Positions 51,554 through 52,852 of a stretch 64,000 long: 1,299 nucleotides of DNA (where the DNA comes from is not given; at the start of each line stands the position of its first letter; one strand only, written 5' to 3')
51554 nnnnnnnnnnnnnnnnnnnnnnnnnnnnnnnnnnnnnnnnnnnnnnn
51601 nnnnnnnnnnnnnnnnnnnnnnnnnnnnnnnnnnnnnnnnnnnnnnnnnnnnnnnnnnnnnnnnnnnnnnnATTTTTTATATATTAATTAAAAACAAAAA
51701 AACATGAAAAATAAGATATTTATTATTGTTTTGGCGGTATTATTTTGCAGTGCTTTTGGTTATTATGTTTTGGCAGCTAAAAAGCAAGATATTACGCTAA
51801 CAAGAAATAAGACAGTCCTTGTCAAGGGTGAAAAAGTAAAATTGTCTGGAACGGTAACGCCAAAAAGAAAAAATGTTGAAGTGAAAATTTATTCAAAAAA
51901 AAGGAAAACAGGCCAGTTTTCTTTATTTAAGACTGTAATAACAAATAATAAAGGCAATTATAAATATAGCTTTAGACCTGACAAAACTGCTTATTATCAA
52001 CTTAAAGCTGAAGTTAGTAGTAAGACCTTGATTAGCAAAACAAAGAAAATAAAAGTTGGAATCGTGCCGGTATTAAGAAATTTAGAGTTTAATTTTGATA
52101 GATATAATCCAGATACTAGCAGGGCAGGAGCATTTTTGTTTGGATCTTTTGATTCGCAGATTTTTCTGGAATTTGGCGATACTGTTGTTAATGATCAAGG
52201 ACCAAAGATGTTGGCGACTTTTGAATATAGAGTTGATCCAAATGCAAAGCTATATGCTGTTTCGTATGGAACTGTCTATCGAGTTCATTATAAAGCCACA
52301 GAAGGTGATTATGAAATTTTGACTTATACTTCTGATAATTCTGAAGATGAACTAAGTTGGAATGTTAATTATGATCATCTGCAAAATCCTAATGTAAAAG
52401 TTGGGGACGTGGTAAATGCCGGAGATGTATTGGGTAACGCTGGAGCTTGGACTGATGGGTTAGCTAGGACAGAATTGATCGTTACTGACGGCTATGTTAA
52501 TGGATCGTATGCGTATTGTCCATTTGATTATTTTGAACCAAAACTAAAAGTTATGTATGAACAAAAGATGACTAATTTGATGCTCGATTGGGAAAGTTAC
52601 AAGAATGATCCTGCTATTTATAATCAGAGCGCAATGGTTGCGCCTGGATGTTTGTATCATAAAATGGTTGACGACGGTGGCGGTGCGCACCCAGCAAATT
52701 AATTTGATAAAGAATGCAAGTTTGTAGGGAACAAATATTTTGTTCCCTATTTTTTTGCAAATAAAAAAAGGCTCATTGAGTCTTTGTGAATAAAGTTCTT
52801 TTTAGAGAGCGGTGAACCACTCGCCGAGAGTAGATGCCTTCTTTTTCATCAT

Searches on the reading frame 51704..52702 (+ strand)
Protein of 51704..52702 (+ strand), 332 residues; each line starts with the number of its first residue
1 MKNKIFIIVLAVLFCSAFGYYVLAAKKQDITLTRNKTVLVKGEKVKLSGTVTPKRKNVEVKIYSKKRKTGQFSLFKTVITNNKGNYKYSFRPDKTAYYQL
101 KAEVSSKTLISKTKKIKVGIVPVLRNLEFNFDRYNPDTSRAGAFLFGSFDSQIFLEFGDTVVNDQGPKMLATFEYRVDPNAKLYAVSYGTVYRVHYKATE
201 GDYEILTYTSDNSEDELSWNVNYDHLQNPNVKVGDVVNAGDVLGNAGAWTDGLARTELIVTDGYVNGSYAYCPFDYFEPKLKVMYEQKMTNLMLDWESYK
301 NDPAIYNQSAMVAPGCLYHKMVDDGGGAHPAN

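Call 6: search_protein_families(library=pfam, proteins=[window:51704-52702:+], max_evalue=0.01)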
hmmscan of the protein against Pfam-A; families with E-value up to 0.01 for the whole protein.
window:51704-52702:+ (332 aa): 3 families
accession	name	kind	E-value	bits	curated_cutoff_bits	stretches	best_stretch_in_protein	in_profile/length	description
PF01551.29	Peptidase_M23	-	5.6e-06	26.9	28.7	1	175-248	8-74/96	Peptidase family M23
PF22902.2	NOMO1-like_9th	-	0.00044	20.4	27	1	47-88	5-42/75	BOS complex subunit NOMO1-like, beta sandwich domain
PF04839.18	PSRP-3_Ycf65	-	0.0086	16.7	25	0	87-117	3-33/48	Plastid and cyanobacterial ribosomal protein (PSRP-3 / Ycf65)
